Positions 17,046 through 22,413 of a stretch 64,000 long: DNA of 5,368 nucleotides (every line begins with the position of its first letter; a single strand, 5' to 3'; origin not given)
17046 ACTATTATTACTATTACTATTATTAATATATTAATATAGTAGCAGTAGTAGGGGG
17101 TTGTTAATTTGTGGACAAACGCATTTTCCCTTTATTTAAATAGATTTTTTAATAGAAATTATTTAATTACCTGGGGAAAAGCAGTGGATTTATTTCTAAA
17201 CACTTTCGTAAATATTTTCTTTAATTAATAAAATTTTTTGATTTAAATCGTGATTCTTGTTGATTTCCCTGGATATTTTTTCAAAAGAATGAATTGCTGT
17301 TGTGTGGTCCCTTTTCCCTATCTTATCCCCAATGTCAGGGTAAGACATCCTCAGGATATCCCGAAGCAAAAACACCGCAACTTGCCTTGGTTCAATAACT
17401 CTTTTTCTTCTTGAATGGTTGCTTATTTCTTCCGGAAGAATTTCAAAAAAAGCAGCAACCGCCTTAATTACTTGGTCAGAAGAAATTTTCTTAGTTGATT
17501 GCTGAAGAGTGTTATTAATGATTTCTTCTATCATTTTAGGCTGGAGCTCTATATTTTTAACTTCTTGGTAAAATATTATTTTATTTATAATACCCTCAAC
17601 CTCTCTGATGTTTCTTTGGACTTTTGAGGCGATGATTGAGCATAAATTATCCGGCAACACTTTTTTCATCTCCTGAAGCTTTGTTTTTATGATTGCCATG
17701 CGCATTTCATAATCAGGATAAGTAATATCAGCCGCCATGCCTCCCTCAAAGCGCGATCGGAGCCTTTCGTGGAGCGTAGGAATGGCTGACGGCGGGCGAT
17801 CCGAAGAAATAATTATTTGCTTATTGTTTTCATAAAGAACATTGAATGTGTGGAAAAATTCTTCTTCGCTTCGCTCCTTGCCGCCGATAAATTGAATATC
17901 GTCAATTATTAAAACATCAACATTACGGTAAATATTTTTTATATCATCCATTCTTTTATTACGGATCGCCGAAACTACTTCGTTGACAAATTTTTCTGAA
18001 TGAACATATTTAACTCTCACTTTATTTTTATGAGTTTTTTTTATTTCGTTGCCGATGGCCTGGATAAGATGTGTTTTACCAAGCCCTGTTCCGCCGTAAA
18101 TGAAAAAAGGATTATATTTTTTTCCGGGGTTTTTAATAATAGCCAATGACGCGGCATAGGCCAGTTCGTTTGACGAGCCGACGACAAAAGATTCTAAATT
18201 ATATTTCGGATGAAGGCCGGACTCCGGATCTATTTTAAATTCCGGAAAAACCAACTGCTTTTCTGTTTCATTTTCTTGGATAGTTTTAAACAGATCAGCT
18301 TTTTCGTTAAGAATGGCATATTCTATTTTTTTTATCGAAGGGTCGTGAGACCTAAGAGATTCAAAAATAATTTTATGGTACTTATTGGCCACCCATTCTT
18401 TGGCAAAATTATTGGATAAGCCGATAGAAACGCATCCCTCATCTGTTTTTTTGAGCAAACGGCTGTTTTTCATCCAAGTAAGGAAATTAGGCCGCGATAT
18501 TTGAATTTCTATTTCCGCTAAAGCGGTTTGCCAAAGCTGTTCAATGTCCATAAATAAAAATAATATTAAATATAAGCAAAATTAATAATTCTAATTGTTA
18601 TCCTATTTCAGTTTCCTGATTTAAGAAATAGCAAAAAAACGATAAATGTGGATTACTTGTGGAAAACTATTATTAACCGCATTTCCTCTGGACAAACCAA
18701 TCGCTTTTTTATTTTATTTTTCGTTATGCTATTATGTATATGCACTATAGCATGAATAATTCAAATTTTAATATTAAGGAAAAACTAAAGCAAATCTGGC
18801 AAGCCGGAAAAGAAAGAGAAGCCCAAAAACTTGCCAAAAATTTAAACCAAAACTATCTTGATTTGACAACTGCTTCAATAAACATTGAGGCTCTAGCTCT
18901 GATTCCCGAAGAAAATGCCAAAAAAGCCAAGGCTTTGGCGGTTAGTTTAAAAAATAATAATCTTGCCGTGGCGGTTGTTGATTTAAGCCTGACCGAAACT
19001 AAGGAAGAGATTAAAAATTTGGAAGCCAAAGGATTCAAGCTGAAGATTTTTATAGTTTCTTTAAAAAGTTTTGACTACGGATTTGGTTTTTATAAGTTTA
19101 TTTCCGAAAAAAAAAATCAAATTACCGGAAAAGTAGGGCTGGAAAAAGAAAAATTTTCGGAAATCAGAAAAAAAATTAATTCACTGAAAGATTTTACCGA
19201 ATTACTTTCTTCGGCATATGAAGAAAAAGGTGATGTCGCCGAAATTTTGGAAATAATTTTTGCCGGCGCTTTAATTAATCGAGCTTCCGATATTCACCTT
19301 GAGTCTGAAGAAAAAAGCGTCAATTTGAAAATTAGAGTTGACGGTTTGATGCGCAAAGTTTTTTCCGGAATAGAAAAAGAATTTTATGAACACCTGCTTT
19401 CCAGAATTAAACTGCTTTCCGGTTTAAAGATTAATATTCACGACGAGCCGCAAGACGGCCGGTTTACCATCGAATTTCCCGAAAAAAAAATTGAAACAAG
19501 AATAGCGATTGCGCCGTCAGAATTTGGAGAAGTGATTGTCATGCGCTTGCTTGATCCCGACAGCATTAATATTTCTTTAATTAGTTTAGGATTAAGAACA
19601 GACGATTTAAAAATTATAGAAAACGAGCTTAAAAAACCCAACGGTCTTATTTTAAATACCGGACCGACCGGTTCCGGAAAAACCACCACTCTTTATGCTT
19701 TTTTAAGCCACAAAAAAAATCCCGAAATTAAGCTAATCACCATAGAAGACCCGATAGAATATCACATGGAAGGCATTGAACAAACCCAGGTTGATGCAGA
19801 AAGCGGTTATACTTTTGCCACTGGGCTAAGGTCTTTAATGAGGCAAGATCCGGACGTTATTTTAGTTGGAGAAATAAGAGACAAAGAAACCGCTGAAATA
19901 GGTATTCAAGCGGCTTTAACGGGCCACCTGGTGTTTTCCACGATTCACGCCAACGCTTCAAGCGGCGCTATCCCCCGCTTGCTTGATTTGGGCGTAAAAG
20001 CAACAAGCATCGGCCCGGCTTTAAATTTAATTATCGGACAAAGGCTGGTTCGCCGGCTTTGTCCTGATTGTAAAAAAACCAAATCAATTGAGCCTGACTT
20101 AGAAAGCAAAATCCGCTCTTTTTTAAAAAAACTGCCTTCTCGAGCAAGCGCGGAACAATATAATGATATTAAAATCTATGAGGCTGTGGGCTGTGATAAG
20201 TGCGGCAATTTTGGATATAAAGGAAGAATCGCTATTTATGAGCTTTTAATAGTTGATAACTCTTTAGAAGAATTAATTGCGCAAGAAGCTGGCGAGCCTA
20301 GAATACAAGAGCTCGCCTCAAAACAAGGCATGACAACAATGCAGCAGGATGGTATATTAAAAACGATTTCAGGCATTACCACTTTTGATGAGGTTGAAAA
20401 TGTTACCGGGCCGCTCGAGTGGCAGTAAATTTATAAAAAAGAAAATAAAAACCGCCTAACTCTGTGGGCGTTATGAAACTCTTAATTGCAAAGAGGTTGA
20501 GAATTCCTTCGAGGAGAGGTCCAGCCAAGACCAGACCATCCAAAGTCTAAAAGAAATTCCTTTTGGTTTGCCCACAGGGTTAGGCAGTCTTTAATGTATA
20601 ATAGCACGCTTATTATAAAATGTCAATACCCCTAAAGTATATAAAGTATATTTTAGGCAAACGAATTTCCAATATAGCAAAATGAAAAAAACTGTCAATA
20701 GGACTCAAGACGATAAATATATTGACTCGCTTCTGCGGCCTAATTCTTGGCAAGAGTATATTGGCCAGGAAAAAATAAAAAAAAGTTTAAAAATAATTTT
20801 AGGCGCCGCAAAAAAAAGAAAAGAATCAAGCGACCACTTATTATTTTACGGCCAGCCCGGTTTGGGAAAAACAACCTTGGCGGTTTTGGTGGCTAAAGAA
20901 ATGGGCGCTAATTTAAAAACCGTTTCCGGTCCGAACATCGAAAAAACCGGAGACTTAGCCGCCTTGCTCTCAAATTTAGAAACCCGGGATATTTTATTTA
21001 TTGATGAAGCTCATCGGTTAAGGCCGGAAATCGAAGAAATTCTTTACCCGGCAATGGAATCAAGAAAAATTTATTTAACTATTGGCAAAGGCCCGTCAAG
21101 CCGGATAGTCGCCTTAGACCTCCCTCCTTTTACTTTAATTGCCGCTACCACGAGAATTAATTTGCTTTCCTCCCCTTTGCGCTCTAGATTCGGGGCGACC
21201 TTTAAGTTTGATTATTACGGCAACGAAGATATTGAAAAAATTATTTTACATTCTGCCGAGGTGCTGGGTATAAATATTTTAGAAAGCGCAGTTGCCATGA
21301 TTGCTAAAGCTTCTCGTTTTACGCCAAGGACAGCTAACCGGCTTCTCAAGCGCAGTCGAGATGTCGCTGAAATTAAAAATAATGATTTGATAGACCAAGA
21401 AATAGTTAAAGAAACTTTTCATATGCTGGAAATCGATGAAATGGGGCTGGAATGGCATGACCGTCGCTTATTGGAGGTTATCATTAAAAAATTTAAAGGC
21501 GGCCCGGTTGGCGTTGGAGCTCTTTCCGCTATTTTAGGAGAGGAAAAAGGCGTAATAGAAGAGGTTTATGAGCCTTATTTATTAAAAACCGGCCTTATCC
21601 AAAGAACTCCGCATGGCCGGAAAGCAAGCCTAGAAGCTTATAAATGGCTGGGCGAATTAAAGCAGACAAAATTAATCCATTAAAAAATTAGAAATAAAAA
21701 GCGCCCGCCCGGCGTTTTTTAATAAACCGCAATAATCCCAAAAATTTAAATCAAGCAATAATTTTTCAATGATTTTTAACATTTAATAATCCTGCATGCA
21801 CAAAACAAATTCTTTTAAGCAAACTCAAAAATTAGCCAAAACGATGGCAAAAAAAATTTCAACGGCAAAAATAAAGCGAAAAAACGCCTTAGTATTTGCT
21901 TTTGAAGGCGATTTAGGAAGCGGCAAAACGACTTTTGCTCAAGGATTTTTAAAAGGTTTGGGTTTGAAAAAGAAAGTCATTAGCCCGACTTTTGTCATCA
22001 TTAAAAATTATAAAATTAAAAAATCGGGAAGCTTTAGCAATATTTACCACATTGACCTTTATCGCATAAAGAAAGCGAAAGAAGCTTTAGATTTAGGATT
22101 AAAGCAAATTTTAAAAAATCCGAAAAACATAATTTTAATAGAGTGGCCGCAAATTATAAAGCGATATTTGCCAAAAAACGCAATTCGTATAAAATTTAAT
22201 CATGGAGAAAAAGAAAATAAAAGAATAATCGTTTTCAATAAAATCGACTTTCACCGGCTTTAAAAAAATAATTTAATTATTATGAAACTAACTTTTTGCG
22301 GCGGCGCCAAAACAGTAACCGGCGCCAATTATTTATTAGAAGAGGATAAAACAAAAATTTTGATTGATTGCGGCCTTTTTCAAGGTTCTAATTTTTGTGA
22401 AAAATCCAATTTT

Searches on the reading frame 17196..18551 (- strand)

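Call 23: search_protein_families(library=pfam, proteins=[window:17196-18551:-], max_evalue=0.001)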
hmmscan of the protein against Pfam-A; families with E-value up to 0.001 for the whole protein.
window:17196-18551:- (451 aa): 8 families
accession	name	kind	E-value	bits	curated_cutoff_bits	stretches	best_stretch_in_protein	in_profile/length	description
PF00308.24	Bac_DnaA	-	1.2e-67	227.5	23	1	113-274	1-161/162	Bacterial DnaA ATPAse domain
PF08299.17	Bac_DnaA_C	-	5.5e-22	78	31.5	1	359-426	2-69/69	Bacterial dnaA protein helix-turn-helix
PF11638.13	DnaA_N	-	1.1e-10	41.5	24.6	1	5-67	2-64/65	DnaA N-terminal domain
PF01695.23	IstB_IS21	-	2e-10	41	24.1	1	150-251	96-193/238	IstB-like ATP binding protein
PF00004.35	AAA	-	3.6e-07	31.1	21.2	1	151-268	3-127/131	ATPase family associated with various cellular activities (AAA)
PF13401.12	AAA_22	-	0.00027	21.7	27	0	149-244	8-114/130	AAA domain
PF00910.28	RNA_helicase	-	0.0006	20.7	21.5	0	150-232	2-71/105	RNA helicase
PF13173.12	AAA_14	-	0.00071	20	27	0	147-250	3-97/129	AAA domain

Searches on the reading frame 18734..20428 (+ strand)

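Call 23: search_protein_families(library=pfam, proteins=[window:18734-20428:+], max_evalue=0.001)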
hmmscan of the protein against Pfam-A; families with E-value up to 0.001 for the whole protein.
window:18734-20428:+ (564 aa): 2 families
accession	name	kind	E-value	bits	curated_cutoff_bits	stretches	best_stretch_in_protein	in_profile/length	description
PF00437.27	T2SSE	-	7.8e-117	390.5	24.9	1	164-555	4-369/370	Type II/IV secretion system protein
PF05157.20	MshEN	-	1.1e-06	29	23.1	1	41-96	5-60/90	MshEN domain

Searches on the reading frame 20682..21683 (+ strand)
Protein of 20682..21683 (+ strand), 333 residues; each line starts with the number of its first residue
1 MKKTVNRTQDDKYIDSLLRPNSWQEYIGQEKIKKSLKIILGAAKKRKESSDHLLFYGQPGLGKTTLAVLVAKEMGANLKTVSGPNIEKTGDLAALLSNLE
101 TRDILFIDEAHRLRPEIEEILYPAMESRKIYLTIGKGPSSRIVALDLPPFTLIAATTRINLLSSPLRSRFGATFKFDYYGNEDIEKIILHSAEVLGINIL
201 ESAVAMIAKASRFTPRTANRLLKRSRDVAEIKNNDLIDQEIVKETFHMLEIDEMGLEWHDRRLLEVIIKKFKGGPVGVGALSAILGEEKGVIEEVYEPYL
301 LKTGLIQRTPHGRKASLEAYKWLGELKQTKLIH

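Call 23: search_protein_families(library=pfam, proteins=[window:20682-21683:+], max_evalue=0.001)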
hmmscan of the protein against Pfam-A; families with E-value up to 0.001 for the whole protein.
window:20682-21683:+ (333 aa): 11 families
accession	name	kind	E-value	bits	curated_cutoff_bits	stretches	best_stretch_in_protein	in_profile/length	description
PF05496.18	RuvB_N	-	2.5e-68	229.3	27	1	18-175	1-158/159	Holliday junction DNA helicase RuvB P-loop domain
PF05491.19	RuvB_C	-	3.4e-22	78.6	24.7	1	253-323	1-71/72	RuvB C-terminal winged helix domain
PF17864.7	AAA_lid_4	-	4.7e-21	74.8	27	1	179-252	1-74/74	RuvB AAA lid domain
PF00004.35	AAA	-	3.5e-20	73.2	21.2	1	53-177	1-130/131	ATPase family associated with various cellular activities (AAA)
PF07728.20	AAA_5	-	6.8e-09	36.3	22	1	52-170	1-139/139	AAA domain (dynein-related subfamily)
PF06068.19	TIP49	-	2.1e-07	30.9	23.8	1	25-79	25-79/347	TIP49 P-loop domain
PF13401.12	AAA_22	-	0.00011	22.9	27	0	50-75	5-33/130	AAA domain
PF01078.27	Mg_chelatase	-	0.00043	20.2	20.3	0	25-69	4-41/207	Magnesium chelatase, subunit ChlI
PF05673.19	DUF815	-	0.00053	19.7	23.8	0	24-109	28-115/249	Protein of unknown function (DUF815)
PF20720.3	nSTAND3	-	0.00092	19.4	27.2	0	42-109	9-73/155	Novel STAND NTPase 3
PF00493.29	MCM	-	0.00096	18.8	23.3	0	6-93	6-99/224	MCM P-loop domain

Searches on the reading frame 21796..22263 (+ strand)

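Call 23: search_protein_families(library=pfam, proteins=[window:21796-22263:+], max_evalue=0.001)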
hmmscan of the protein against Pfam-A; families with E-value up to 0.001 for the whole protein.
window:21796-22263:+ (155 aa): 1 family
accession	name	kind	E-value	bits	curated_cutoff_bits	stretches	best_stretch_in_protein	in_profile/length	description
PF02367.23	TsaE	-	4.3e-36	124.1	26.6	1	5-142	2-126/128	Threonylcarbamoyl adenosine biosynthesis protein TsaE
